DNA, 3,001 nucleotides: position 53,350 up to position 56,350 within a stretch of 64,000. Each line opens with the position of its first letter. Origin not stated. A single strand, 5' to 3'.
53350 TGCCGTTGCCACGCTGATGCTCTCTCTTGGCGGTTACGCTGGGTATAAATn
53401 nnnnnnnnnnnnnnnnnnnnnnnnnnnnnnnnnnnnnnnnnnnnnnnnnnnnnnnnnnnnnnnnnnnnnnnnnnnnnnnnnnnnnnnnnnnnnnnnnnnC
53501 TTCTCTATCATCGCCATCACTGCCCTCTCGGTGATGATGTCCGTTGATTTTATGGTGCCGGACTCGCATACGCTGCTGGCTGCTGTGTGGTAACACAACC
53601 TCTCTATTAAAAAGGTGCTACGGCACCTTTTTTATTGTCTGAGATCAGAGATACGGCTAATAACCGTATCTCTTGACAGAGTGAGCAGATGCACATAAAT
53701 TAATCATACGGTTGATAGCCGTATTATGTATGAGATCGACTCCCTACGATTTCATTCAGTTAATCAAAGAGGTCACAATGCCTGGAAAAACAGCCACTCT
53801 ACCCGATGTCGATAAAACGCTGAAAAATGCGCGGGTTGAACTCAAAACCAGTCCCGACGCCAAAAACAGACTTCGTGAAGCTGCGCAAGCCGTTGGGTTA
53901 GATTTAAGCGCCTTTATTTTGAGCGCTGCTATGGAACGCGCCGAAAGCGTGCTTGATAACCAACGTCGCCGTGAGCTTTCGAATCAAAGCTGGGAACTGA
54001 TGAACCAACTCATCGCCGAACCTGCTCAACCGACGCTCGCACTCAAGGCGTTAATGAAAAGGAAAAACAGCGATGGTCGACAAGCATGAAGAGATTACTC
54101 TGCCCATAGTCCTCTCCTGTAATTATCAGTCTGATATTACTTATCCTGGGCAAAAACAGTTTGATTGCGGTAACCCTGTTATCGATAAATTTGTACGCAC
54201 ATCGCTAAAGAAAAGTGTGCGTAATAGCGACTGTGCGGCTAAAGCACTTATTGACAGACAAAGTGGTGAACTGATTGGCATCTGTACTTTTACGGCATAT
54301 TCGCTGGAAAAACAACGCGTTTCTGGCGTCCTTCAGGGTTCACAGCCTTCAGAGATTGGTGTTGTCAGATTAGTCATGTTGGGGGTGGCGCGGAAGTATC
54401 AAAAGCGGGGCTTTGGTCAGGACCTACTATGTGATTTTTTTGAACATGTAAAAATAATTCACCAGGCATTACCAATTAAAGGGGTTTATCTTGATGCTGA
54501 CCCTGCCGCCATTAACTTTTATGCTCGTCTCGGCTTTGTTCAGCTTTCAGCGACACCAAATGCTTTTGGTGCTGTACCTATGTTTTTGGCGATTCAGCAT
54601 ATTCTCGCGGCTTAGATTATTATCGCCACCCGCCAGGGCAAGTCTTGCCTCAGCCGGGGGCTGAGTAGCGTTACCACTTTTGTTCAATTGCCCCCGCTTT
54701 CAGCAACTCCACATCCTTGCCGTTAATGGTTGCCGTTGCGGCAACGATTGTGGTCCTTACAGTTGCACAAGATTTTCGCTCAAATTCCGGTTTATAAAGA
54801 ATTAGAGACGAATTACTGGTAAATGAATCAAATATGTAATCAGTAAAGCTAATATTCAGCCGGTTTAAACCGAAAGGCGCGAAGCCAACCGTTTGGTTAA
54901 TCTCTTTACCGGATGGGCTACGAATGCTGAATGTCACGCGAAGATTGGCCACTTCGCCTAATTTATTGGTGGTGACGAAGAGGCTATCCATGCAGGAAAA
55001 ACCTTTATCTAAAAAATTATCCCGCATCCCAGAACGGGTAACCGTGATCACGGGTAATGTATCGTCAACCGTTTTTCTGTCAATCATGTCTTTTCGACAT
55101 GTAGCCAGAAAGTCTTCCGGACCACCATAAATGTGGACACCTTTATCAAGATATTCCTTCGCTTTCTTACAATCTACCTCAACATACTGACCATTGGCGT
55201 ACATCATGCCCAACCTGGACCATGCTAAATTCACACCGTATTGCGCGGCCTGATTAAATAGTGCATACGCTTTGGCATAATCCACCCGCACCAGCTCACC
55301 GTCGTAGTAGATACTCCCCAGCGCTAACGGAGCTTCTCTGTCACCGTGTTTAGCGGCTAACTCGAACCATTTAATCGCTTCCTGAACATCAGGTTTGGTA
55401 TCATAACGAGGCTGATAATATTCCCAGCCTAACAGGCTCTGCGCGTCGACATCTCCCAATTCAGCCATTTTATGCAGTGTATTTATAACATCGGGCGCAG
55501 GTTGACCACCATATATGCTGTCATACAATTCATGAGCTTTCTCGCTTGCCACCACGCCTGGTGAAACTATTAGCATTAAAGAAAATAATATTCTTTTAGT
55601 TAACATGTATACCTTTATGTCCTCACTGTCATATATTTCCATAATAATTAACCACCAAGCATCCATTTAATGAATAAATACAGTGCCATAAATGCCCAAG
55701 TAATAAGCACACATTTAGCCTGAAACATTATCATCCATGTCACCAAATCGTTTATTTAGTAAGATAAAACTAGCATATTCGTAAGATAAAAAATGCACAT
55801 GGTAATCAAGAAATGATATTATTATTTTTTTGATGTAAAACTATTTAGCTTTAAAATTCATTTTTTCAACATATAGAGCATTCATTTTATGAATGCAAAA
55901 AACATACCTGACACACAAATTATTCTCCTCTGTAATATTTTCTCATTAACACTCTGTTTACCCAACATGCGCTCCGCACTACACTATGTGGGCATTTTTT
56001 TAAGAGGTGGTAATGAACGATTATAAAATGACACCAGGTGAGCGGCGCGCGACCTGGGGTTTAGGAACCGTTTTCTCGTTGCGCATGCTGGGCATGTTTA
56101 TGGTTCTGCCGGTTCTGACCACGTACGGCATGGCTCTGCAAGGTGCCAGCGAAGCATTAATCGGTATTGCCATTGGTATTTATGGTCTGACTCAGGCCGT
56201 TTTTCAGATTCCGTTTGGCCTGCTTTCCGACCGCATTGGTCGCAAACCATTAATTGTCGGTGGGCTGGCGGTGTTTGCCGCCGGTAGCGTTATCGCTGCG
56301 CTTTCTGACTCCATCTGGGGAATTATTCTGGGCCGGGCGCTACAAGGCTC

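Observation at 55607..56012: Very AT-rich 400-bp region with repeats upstream of yajR and the Sel1 gene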

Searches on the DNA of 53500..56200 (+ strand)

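Call 4: search_dna_similar(query=window:53550-56100:+, collection=ecoli_genomes, mode=near, max_rows=30, rows=spread)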
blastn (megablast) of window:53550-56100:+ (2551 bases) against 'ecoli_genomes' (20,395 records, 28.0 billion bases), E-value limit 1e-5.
Records with a match: 5424; places in all: 5426; records where one place covers at least 80% of the query: 1367.
Genomes with a match: 5424 of 5426; with a place that covers at least 80% of the query: 1367. Places per genome that has any: lowest 1, median 1, highest 2. On chromosomes: 5425 places; on plasmids: 1.
Best place of each record, by identity: >=99% 17; 95-99% 5377; 90-95% 9; 80-90% 21.
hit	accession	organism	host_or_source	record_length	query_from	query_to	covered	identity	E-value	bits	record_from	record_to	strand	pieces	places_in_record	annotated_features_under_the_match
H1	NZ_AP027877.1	Escherichia coli strain 2018-05-2CC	Homo sapiens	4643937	1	2549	100%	99.4%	0e+0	4619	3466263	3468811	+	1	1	tetratricopeptide repeat protein | GNAT family N-acetyltransferase | DUF1778 domain-containing protein | yajR: MFS transporter | cyoE: heme o synthase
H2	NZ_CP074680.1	Escherichia coli strain MEI008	Pavement of the street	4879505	1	2551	100%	97.5%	0e+0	4351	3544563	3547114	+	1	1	tetratricopeptide repeat protein | GNAT family N-acetyltransferase | type II toxin-antitoxin system TacA family antitoxin | yajR: MFS transporter | cyoE: heme o synthase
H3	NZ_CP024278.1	Escherichia coli strain ATCC 43896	Homo sapiens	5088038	1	2551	100%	97.4%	0e+0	4346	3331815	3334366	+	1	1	tetratricopeptide repeat protein | GNAT family N-acetyltransferase | DUF1778 domain-containing protein | yajR: MFS transporter | cyoE: heme o synthase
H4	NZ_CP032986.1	Escherichia coli strain BE2-5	egret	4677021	1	2551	100%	97.4%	0e+0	4340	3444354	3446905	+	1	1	tetratricopeptide repeat protein | GNAT family N-acetyltransferase | DUF1778 domain-containing protein | yajR: MFS transporter | cyoE: heme o synthase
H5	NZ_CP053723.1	Escherichia coli strain CP66-6_Sichuan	pig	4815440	1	2551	100%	97.3%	0e+0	4335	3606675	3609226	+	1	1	tetratricopeptide repeat protein | GNAT family N-acetyltransferase | DUF1778 domain-containing protein | yajR: MFS transporter | cyoE: heme o synthase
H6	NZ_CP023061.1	Escherichia coli strain FORC_069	Homo sapiens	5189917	1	2551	100%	97.3%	0e+0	4329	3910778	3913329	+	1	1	tetratricopeptide repeat protein | GNAT family N-acetyltransferase | DUF1778 domain-containing protein | yajR: MFS transporter | cyoE: heme o synthase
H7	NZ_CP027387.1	Escherichia coli strain 2014C-3057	Homo sapiens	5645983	1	2551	100%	97.2%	0e+0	4318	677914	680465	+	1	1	tetratricopeptide repeat protein | GNAT family N-acetyltransferase | DUF1778 domain-containing protein | yajR: MFS transporter | cyoE: heme o synthase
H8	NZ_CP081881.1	Escherichia coli strain WW2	sludge from the aeration tanks of urban ...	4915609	1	2549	96%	97.0%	0e+0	4114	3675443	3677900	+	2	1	tetratricopeptide repeat protein | GNAT family N-acetyltransferase | type II toxin-antitoxin system TacA family antitoxin | yajR: MFS transporter | cyoE: heme o synthase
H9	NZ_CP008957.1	Escherichia coli O157:H7 str. EDL933 strain EDL933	-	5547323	1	2549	7%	97.8%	1e-35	317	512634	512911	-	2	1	yajR: MFS transporter | cyoE: heme o synthase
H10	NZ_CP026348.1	Escherichia coli strain 6FA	not applicable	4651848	1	2551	7%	96.2%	5e-35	304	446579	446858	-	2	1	yajR: MFS transporter | cyoE: heme o synthase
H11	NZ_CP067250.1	Escherichia coli strain ESBL_DR28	imported food: chilli pepper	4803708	1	2551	7%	96.2%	5e-35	304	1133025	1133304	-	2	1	yajR: MFS transporter | cyoE: heme o synthase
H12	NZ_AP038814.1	Escherichia coli strain TB354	Gallus gallus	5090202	1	2551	7%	96.2%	5e-35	304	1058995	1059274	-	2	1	yajR: MFS transporter | cyoE: heme o synthase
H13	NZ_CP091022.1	Escherichia coli strain STEC276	cattle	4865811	1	2551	7%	97.3%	5e-40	310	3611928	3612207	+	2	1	yajR: MFS transporter | cyoE: heme o synthase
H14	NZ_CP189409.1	Escherichia coli strain N779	Homo sapiens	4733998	1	2551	7%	97.3%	5e-40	310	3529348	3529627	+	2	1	yajR: MFS transporter | cyoE: heme o synthase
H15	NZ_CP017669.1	Escherichia coli O157:H7 strain PA20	stool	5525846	1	2549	7%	98.3%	1e-35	317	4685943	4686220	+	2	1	yajR: MFS transporter | cyoE: heme o synthase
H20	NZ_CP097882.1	Escherichia coli str. K-12 substr. MG1655 strain K-12 ...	not applicable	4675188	1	2551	7%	96.7%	5e-35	304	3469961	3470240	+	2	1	yajR: MFS transporter | cyoE: heme o synthase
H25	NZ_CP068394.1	Escherichia coli strain M-17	medicine "BIOFLOR"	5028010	1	2549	7%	95.1%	1e-30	290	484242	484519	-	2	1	yajR: MFS transporter | cyoE: heme o synthase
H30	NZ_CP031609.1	Escherichia coli strain N3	Homo sapiens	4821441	2454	2549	4%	96.9%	1e-35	161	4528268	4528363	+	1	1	yajR: MFS transporter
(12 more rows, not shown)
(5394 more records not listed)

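Call 7: get_annotated_region(hit=H20, flank=600)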
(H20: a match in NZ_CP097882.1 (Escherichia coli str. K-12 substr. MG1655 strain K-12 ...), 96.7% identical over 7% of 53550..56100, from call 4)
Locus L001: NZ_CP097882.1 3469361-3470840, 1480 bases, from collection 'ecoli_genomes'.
description: Escherichia coli str. K-12 substr. MG1655 strain K-12 chromosome, complete genome
organism: Escherichia coli str. K-12 substr. MG1655 strain K-12 substr. MG1655 (NCBI taxid 511145)
replicon: chromosome; assembly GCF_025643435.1
host: not applicable; source: not applicable; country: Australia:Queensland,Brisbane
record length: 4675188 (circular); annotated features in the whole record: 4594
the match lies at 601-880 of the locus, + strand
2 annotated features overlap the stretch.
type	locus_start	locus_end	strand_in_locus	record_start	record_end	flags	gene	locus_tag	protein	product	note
CDS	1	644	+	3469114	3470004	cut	cyoE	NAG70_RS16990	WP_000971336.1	heme o synthase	-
CDS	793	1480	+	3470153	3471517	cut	yajR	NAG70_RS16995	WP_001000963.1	MFS transporter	-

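Call 8: get_annotated_region(hit=H1, flank=1500)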
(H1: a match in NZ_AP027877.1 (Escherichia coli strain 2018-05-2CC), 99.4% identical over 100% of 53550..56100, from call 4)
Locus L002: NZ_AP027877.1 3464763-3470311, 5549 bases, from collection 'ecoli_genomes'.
description: Escherichia coli strain 2018-05-2CC chromosome, complete genome
organism: Escherichia coli strain 2018-05-2CC (NCBI taxid 562)
replicon: chromosome; assembly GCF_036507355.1
host: Homo sapiens; source: feces; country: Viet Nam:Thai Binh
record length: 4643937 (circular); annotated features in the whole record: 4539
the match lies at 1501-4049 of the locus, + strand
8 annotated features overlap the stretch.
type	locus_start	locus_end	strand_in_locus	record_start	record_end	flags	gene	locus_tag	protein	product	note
CDS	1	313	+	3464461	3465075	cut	cyoC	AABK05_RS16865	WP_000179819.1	cytochrome o ubiquinol oxidase subunit III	-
CDS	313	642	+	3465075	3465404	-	cyoD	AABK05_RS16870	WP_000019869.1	cytochrome o ubiquinol oxidase subunit IV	-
CDS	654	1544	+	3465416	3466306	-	cyoE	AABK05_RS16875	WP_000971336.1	heme o synthase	-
CDS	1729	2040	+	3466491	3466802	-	-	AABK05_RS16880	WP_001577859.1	DUF1778 domain-containing protein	-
CDS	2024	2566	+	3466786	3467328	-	-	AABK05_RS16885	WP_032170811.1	GNAT family N-acetyltransferase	-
CDS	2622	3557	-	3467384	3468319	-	-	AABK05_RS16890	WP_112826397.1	tetratricopeptide repeat protein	-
CDS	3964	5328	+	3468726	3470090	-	yajR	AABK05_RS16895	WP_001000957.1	MFS transporter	-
CDS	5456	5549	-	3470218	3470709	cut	yajQ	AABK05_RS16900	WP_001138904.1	nucleotide binding protein YajQ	-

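Call 9: get_annotated_region(hit=H30, flank=4000)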
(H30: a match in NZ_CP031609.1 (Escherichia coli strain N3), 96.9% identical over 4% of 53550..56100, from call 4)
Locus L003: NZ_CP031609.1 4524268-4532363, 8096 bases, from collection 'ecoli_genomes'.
description: Escherichia coli strain N3 chromosome, complete genome
organism: Escherichia coli strain N3 (NCBI taxid 562)
replicon: chromosome; assembly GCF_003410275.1
host: Homo sapiens; source: Rectal swab; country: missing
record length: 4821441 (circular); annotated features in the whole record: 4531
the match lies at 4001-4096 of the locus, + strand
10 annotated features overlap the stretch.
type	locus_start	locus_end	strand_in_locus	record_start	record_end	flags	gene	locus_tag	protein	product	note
CDS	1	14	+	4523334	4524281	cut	cyoA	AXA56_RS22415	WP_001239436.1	cytochrome o ubiquinol oxidase subunit II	-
CDS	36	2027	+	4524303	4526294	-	cyoB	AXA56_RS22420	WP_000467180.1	cytochrome o ubiquinol oxidase subunit I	-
CDS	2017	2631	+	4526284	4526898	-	cyoC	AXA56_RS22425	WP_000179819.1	cytochrome o ubiquinol oxidase subunit III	-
CDS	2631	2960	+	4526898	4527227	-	cyoD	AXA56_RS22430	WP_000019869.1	cytochrome o ubiquinol oxidase subunit IV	-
CDS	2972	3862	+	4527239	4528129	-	cyoE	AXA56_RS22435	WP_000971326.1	heme o synthase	-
CDS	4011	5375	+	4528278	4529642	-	yajR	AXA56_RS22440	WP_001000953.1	MFS transporter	-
CDS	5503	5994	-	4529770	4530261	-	yajQ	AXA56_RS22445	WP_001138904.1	nucleotide binding protein YajQ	-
CDS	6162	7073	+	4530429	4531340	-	panE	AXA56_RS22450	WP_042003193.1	2-dehydropantoate 2-reductase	-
CDS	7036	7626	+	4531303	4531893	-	yajL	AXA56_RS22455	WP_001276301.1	protein deglycase YajL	-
CDS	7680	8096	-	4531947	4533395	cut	thiI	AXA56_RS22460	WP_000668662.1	tRNA 4-thiouridine(8) synthase ThiI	-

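Call 13: search_dna_similar(query=window:55607-56012:+, collection=ecoli_genomes, mode=distant, max_rows=40, rows=spread)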
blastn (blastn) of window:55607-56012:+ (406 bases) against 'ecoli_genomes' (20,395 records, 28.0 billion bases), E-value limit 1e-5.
Records with a match: 1373; places in all: 1382; records where one place covers at least 80% of the query: 1367.
Genomes with a match: 1373 of 5426; with a place that covers at least 80% of the query: 1367. Places per genome that has any: lowest 1, median 1, highest 2. On chromosomes: 1381 places; on plasmids: 1.
Best place of each record, by identity: >=99% 20; 95-99% 1214; 90-95% 120; 60-80% 19.
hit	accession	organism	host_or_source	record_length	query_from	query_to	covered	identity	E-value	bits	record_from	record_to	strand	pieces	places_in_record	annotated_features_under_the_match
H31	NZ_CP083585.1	Escherichia coli strain ECNB21-M121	meat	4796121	1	406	100%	99.5%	0e+0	724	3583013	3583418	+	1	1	none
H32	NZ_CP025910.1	Escherichia coli strain 204446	Homo sapiens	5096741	1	406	100%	97.3%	0e+0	682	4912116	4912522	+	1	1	none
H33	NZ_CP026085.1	Escherichia coli strain DH5alpha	-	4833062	1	406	100%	97.3%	0e+0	682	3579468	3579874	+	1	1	none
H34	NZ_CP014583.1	Escherichia coli strain CFSAN004176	Homo sapiens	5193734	1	406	100%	97.3%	0e+0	682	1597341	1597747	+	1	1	none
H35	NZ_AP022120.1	Escherichia coli strain WP5-W18-ESBL-11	-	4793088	1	406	100%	97.3%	0e+0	682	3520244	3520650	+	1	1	none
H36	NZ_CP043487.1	Escherichia coli strain AQ15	missing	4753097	1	406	100%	97.3%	0e+0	682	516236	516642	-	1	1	none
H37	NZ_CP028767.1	Escherichia coli strain A7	Orangutan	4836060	1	406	100%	97.3%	0e+0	682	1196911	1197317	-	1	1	none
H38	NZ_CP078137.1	Escherichia coli strain Sx181-0-1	urine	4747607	1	406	100%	97.3%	0e+0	682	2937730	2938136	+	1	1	none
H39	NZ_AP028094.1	Escherichia coli strain JNE132847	Homo sapiens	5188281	1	406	100%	97.3%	0e+0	682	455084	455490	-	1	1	none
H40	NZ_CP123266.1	Escherichia coli strain YZLc23-1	chicken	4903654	1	406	100%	97.3%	0e+0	682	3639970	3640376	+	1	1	none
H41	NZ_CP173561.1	Escherichia coli strain 98201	Homo sapiens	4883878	1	406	100%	97.3%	0e+0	682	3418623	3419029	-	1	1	none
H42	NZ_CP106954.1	Escherichia coli strain T43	Homo sapiens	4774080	1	406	100%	97.3%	0e+0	682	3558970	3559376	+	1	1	none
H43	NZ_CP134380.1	Escherichia coli strain TUM11353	Homo sapiens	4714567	1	406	100%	97.3%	0e+0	682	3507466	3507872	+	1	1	none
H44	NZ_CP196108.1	Escherichia coli strain EC1908157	Homo sapiens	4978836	1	406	100%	97.3%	0e+0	682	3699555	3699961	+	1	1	none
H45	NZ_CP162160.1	Escherichia coli strain STS73-1-E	Rocket salad, import product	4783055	1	406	100%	97.3%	0e+0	682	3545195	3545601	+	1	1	none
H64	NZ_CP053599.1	Escherichia coli strain NEBExpress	not applicable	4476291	1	406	100%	95.2%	0e+0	661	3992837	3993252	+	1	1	none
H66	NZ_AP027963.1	Escherichia coli strain VE-T9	-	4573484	1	406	100%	94.9%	1e-178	635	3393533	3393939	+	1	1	none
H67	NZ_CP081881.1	Escherichia coli strain WW2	sludge from the aeration tanks of urban ...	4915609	1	406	100%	94.6%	4e-178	632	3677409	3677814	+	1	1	none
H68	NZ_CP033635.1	Escherichia coli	chicken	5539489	1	406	100%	94.4%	2e-176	627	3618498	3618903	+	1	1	none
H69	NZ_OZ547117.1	Escherichia coli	Homo sapiens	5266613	1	406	100%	93.6%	1e-172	614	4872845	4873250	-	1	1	none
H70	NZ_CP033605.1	Escherichia coli O157:H7 strain TR01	Cattle carcass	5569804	337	406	17%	100.0%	4e-26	127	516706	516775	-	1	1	none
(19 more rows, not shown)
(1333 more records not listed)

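Call 14: search_rna_families(source=window, start=53500, end=56200, threshold=evalue, max_evalue=1)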
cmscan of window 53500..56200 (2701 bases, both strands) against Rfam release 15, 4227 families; matches with E-value up to 1: 0.
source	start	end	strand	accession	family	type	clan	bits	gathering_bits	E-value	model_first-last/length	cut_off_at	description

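Call 15: get_annotated_region(hit=H9, flank=300)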
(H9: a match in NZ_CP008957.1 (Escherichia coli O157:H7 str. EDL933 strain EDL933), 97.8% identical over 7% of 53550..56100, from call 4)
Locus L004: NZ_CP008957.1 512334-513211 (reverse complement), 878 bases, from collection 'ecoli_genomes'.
description: Escherichia coli O157:H7 str. EDL933 chromosome, complete genome
organism: Escherichia coli O157:H7 str. EDL933 strain EDL933 (NCBI taxid 155864)
replicon: chromosome; assembly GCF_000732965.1
host: -; source: -; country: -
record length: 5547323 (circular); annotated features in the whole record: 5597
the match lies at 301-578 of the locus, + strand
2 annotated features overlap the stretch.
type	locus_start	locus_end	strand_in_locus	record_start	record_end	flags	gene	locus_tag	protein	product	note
CDS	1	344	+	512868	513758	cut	cyoE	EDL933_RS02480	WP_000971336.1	heme o synthase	-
CDS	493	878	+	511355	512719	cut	yajR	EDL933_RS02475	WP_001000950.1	MFS transporter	-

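Call 16: get_annotated_region(hit=H64, flank=2500)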
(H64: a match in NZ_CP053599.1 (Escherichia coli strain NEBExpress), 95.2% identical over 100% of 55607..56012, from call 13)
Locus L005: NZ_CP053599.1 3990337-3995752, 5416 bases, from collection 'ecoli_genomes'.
description: Escherichia coli strain NEBExpress chromosome, complete genome
organism: Escherichia coli strain NEBExpress (NCBI taxid 562)
replicon: chromosome; assembly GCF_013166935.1
host: -; source: not applicable; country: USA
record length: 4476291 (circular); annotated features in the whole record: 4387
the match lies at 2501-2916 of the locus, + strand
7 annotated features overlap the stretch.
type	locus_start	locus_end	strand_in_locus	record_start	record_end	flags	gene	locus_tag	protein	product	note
CDS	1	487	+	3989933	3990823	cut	cyoE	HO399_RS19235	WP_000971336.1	heme o synthase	-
CDS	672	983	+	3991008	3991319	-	-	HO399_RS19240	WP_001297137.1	DUF1778 domain-containing protein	-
CDS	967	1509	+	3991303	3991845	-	-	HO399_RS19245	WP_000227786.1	GNAT family N-acetyltransferase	-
CDS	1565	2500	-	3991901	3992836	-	-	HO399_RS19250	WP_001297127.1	tetratricopeptide repeat protein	-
CDS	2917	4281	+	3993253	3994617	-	yajR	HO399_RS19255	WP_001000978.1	MFS transporter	-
CDS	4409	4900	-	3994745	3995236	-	yajQ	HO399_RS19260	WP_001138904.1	nucleotide binding protein YajQ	-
CDS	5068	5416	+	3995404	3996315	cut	panE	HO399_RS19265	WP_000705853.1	2-dehydropantoate 2-reductase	-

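Call 17: get_annotated_region(hit=H69, flank=2500)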
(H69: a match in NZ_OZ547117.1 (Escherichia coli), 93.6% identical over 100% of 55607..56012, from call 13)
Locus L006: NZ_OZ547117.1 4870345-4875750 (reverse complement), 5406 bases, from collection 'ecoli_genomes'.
description: Escherichia coli isolate AF3 chromosome 1, complete sequence
organism: Escherichia coli (NCBI taxid 562)
replicon: chromosome; assembly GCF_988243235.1
host: Homo sapiens; source: blood culture; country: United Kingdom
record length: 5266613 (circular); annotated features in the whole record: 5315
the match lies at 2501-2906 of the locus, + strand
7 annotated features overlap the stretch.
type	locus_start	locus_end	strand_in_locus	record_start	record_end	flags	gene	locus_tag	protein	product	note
CDS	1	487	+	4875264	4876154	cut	cyoE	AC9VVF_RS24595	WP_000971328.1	heme o synthase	-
CDS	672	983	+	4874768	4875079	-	-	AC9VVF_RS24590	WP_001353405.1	type II toxin-antitoxin system TacA family antitoxin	-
CDS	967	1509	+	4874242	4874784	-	-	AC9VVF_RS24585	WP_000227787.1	GNAT family N-acetyltransferase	-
CDS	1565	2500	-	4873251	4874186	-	-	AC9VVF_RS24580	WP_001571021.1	tetratricopeptide repeat protein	-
CDS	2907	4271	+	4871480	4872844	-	yajR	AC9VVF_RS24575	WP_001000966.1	MFS transporter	-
CDS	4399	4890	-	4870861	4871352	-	yajQ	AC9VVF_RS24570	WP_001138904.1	nucleotide binding protein YajQ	-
CDS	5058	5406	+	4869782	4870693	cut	panE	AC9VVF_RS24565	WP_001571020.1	2-dehydropantoate 2-reductase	-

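Call 18: get_annotated_region(hit=H25, flank=300)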
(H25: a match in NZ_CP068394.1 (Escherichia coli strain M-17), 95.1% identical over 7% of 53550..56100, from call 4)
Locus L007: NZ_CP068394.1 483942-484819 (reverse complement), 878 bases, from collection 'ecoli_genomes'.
description: Escherichia coli strain M-17 chromosome, complete genome
organism: Escherichia coli strain M-17 (NCBI taxid 562)
replicon: chromosome; assembly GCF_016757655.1
host: -; source: medicine "BIOFLOR"; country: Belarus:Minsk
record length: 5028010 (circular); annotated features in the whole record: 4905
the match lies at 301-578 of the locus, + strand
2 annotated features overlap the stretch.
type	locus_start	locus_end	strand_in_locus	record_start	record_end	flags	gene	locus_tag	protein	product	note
CDS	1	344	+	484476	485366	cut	cyoE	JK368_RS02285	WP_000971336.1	heme o synthase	-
CDS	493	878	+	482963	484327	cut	yajR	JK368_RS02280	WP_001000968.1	MFS transporter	-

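Call 19: get_annotated_region(hit=H13, flank=300)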
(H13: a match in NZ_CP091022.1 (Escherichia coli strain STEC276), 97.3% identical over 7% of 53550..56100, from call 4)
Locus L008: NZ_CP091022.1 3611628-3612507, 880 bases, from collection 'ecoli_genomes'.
description: Escherichia coli strain STEC276 chromosome, complete genome
organism: Escherichia coli strain STEC276 (NCBI taxid 562)
replicon: chromosome; assembly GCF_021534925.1
host: -; source: cattle; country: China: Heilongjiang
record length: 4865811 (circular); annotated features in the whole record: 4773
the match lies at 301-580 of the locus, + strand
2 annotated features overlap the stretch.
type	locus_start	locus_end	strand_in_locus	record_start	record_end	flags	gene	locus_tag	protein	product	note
CDS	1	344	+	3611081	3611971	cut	cyoE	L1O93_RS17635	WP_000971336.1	heme o synthase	-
CDS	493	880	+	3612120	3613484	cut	yajR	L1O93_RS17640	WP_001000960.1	MFS transporter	-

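Call 21: get_annotated_region(hit=H70, flank=3000)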
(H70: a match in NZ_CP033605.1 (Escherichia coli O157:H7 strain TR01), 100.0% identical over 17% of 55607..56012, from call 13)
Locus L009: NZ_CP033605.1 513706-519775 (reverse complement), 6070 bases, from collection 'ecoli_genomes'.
description: Escherichia coli O157:H7 strain TR01 chromosome, complete genome
organism: Escherichia coli O157:H7 strain TR01 (NCBI taxid 83334)
replicon: chromosome; assembly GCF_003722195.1
host: -; source: Cattle carcass; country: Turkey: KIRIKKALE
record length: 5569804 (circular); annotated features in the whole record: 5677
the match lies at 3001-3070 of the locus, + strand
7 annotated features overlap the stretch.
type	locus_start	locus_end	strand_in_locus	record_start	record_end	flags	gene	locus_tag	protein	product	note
CDS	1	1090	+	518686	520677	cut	cyoB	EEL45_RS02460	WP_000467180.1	cytochrome o ubiquinol oxidase subunit I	-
CDS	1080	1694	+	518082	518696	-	cyoC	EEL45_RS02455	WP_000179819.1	cytochrome o ubiquinol oxidase subunit III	-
CDS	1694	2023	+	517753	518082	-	cyoD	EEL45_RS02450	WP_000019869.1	cytochrome o ubiquinol oxidase subunit IV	-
CDS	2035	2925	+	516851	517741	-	cyoE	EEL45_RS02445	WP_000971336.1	heme o synthase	-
CDS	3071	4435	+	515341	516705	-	yajR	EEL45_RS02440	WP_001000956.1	MFS transporter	-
CDS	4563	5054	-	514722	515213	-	yajQ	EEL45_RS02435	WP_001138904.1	nucleotide binding protein YajQ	-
CDS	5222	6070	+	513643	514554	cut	panE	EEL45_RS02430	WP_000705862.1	2-dehydropantoate 2-reductase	-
